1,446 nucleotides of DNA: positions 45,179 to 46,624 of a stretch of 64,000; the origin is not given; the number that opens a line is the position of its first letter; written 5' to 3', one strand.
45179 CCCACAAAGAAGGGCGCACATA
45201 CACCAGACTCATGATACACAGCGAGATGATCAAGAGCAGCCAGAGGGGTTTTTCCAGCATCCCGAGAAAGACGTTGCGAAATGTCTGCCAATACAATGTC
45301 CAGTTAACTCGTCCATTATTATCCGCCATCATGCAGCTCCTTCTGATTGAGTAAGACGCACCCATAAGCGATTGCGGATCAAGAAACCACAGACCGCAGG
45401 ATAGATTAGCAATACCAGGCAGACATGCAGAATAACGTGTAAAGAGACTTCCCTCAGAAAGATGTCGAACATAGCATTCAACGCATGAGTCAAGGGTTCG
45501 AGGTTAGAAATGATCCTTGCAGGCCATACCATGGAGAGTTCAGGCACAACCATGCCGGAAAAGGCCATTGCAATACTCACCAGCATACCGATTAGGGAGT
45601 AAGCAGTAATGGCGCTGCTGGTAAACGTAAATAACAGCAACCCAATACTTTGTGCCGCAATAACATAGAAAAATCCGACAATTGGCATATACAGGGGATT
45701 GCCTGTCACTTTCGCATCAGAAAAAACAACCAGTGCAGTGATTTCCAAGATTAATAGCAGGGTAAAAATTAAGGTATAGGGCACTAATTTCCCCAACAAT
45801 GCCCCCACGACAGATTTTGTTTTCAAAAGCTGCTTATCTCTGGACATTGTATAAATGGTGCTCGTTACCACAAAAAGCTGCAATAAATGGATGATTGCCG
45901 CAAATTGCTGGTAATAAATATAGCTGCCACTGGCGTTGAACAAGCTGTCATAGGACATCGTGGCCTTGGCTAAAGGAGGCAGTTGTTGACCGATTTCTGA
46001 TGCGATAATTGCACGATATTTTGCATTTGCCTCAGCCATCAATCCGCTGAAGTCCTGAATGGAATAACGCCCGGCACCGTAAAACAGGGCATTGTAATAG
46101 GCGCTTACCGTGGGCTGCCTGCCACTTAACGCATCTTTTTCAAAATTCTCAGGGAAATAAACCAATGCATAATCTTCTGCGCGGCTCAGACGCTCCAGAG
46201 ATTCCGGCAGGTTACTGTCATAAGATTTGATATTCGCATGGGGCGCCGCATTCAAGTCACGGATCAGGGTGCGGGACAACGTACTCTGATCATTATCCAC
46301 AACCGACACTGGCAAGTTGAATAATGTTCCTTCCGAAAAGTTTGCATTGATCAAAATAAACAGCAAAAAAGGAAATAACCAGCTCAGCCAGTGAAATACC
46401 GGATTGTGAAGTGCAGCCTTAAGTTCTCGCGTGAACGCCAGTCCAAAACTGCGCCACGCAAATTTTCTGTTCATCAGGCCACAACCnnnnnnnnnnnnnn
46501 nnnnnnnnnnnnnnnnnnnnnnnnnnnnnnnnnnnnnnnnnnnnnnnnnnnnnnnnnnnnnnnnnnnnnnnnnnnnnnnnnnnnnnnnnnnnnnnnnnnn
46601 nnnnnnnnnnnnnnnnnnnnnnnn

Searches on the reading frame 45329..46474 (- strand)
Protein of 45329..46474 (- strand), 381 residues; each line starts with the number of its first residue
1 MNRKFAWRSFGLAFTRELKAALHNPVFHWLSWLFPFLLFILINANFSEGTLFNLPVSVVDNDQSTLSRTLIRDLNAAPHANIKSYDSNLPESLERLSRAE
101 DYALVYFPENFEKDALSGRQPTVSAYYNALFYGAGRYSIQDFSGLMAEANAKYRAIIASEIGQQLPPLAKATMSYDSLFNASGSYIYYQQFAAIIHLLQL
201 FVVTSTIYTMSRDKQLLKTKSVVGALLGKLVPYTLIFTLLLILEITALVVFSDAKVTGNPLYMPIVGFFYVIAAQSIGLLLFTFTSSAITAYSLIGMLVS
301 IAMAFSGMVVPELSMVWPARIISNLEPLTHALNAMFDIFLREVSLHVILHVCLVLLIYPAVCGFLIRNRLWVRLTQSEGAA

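Call 58: search_protein_families(library=ncbifam, proteins=[window:45329-46474:-], max_evalue=1e-10)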
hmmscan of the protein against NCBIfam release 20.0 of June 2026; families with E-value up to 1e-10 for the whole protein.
window:45329-46474:- (381 aa): 1 family
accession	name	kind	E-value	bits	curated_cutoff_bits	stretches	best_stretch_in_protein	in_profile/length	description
NF033858.1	ABC2_perm_RbbA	equivalog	9.9e-22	76.7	1050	1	13-361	545-895/909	ribosome-associated ATPase/putative transporter RbbA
